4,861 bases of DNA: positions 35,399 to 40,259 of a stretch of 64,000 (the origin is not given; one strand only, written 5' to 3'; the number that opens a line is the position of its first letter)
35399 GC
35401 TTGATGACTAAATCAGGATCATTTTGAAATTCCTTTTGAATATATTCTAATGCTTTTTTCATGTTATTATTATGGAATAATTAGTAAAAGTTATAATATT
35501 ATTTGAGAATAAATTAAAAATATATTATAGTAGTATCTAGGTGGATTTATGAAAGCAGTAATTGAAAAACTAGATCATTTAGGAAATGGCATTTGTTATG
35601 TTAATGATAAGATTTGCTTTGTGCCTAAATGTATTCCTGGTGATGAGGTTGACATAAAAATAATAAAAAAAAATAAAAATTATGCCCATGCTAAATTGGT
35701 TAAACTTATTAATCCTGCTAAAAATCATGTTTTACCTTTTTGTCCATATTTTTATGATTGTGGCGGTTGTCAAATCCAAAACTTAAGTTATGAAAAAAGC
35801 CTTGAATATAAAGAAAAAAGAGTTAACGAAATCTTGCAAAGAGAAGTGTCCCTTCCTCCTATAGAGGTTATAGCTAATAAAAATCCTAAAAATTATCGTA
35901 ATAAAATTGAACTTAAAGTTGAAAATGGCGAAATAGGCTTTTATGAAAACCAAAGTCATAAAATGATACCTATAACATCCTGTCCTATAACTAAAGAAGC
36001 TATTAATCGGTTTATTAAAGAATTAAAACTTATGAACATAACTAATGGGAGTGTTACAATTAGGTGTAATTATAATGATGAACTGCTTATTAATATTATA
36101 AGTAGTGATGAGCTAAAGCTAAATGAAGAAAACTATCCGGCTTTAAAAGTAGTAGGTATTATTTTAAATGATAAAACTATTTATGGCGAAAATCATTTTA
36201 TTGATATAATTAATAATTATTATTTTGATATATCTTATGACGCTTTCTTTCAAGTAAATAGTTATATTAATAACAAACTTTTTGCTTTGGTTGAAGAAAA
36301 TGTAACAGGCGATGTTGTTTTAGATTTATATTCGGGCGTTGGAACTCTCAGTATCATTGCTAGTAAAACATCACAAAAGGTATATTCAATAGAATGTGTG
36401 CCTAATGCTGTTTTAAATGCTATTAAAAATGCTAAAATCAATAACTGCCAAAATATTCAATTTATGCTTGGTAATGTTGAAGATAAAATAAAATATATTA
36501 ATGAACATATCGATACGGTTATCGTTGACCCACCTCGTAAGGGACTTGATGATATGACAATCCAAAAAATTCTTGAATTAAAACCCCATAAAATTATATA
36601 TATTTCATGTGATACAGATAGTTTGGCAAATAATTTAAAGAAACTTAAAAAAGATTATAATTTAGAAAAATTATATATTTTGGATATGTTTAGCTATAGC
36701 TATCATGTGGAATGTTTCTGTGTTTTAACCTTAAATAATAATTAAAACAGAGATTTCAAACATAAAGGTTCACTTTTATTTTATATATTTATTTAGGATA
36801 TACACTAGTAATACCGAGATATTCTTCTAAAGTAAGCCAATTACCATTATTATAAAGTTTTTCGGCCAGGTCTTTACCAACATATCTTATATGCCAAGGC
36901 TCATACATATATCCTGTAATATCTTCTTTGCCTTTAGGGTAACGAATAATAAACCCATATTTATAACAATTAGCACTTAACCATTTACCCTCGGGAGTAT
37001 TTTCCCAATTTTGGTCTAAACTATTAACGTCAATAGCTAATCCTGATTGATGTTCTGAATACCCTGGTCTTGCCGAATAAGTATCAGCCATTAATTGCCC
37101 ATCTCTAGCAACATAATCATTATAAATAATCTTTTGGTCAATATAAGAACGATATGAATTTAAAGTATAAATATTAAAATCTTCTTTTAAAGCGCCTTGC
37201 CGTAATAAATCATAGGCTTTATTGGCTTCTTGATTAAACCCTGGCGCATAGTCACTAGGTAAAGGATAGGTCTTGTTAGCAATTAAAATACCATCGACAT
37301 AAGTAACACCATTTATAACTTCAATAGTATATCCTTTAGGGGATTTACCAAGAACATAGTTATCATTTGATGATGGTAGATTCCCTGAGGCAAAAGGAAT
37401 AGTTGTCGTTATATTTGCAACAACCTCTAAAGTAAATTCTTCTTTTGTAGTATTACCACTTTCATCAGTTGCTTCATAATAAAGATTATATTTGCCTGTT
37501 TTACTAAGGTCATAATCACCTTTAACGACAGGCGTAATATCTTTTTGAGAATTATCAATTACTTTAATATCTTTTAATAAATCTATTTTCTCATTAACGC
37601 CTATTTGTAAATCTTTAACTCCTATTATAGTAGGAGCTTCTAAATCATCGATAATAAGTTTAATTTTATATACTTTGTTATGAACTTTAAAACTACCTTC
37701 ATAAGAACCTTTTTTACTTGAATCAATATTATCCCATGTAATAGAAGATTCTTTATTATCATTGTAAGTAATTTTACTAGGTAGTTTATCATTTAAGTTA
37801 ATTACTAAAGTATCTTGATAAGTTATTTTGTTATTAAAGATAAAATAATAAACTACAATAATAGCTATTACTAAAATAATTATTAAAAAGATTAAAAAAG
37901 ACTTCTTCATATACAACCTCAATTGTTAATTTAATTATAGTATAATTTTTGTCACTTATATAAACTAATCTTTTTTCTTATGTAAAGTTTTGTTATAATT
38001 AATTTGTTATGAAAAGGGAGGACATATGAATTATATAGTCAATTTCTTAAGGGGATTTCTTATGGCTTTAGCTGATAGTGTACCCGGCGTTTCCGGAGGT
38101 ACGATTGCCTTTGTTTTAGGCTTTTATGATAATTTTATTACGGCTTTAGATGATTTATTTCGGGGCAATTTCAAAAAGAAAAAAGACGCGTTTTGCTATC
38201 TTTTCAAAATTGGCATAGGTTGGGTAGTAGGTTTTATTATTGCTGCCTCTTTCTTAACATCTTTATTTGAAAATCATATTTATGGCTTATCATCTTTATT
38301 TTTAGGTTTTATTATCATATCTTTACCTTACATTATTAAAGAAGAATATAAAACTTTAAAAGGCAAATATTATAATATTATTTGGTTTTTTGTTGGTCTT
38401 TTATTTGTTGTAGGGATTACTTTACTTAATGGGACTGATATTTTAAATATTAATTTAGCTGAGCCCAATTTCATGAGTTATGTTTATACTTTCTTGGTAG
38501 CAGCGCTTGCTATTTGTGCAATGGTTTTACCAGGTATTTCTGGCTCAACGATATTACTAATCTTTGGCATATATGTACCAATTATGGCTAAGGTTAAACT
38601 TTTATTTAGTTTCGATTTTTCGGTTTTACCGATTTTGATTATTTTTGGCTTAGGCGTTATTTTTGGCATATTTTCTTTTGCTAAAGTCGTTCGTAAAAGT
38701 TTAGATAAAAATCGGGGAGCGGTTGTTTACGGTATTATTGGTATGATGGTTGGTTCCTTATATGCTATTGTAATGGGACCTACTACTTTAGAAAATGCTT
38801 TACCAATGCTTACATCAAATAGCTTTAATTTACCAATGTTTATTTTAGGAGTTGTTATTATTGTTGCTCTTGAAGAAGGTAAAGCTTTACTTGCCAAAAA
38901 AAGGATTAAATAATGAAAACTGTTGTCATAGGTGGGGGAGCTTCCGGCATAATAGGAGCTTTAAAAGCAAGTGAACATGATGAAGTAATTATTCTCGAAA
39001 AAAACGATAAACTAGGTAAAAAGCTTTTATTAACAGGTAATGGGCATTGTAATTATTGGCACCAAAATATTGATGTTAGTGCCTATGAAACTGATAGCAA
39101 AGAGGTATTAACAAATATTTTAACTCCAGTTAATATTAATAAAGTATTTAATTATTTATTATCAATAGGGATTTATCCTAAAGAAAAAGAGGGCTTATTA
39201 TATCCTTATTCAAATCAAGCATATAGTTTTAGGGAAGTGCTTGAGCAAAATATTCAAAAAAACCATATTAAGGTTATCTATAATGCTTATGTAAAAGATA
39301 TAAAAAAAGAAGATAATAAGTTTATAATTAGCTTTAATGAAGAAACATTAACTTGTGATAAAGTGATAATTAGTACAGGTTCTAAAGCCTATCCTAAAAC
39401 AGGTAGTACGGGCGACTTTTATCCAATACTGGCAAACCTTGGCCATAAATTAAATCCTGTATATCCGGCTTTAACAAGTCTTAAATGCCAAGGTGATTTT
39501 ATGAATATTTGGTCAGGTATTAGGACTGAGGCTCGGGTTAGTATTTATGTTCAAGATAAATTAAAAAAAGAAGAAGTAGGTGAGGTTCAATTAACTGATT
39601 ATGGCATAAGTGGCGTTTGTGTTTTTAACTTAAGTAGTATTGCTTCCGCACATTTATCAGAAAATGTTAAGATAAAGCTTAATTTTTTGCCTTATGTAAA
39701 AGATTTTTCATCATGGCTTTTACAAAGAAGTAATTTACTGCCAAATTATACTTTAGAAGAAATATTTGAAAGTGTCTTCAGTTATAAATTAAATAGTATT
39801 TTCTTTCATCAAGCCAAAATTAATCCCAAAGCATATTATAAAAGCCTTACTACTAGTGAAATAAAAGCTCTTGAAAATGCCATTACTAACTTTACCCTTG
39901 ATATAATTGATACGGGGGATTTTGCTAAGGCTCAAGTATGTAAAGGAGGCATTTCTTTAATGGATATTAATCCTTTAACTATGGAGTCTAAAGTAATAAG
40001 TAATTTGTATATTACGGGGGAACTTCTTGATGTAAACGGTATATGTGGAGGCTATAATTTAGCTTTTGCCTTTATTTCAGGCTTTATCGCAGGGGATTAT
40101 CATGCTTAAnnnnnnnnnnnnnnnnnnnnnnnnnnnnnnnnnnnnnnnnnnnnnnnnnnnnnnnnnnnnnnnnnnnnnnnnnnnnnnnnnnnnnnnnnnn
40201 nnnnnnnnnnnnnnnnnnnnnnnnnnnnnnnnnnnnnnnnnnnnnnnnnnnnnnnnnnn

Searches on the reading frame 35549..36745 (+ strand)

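Call 44: search_protein_families(library=pfam, proteins=[window:35549-36745:+], max_evalue=0.00001)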
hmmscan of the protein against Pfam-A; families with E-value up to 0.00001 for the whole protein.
window:35549-36745:+ (398 aa): 8 families
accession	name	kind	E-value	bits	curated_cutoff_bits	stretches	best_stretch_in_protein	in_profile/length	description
PF05958.17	tRNA_U5-meth_tr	-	2.3e-26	93.1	23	1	223-393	169-354/357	tRNA (Uracil-5-)-methyltransferase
PF03602.21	Cons_hypoth95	-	7.6e-10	39.2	24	1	240-366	28-165/182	Conserved hypothetical protein 95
PF13847.12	Methyltransf_31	-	6.5e-09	36.1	27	1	254-371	4-127/145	Methyltransferase domain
PF01938.26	TRAM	-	7.2e-09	35.8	21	1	5-51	12-61/61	TRAM domain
PF02475.24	TRM5-TYW2_MTfase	-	1.2e-08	35.5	28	1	239-330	25-114/164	TRM5/TYW2 methyltransferase domain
PF05175.20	MTS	-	2.1e-07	31.2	23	1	251-331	30-109/170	Methyltransferase small domain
PF09445.16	Methyltransf_15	-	7.4e-07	29.3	22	1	256-334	3-85/165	RNA cap guanine-N2 methyltransferase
PF06325.19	PrmA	-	4e-06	27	22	1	247-325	155-231/296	Ribosomal protein L11 methyltransferase (PrmA)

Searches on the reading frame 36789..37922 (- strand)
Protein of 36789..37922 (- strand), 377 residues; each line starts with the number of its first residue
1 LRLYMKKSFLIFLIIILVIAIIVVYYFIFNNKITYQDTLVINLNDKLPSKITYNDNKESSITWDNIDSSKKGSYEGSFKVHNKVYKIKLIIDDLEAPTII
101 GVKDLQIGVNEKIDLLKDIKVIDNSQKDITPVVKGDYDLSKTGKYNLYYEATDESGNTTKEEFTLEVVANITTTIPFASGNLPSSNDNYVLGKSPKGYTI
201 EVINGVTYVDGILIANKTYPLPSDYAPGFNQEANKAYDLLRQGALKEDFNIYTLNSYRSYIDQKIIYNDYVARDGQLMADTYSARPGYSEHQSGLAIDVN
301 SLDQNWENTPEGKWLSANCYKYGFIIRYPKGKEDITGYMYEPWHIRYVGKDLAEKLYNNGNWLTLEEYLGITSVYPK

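Call 44: search_protein_families(library=pfam, proteins=[window:36789-37922:-], max_evalue=0.00001)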
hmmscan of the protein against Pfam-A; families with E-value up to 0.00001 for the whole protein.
window:36789-37922:- (377 aa): 2 families
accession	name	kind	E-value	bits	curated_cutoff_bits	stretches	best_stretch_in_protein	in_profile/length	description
PF02557.22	VanY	-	3.7e-38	130.7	25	1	230-350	5-132/132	D-alanyl-D-alanine carboxypeptidase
PF16403.11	Bact_surface_Ig-like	-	9.6e-06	26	27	0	117-162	20-66/71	Bacterial surface protein, Ig-like domain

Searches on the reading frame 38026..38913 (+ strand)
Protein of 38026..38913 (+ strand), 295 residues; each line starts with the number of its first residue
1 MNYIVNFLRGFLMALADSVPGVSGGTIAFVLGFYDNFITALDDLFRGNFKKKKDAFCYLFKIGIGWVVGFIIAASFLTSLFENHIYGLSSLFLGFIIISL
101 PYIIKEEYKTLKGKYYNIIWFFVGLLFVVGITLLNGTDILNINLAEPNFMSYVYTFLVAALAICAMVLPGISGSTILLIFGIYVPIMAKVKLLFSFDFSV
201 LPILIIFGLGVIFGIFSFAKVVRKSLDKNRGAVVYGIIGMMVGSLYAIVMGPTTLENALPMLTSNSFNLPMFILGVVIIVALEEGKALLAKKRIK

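Call 44: search_protein_families(library=pfam, proteins=[window:38026-38913:+], max_evalue=0.00001)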
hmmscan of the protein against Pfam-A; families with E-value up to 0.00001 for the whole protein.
window:38026-38913:+ (295 aa): 1 family
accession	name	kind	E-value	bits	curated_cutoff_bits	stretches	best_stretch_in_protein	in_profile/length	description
PF04018.18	VCA0040-like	-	2.1e-54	185.1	26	1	13-257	1-237/246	Undecaprenyl phosphate translocase-like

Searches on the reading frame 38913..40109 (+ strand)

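Call 44: search_protein_families(library=pfam, proteins=[window:38913-40109:+], max_evalue=0.00001)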
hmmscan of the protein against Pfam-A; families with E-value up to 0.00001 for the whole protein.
window:38913-40109:+ (398 aa): 4 families
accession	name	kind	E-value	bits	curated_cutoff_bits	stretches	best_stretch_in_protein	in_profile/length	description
PF03486.20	HI0933_like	-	1.1e-59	202.2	50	1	2-395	2-243/244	HI0933-like protein Rossmann domain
PF22780.1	HI0933_like_1st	-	4.8e-18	66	27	1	184-342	1-165/165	HI0933-like protein barrel and H2TH domain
PF13738.12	Pyr_redox_3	-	2e-09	37.6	30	1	110-163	87-140/305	Pyridine nucleotide-disulphide oxidoreductase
PF07992.20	Pyr_redox_2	-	4.1e-07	30.1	26.1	0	105-161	184-241/291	Pyridine nucleotide-disulphide oxidoreductase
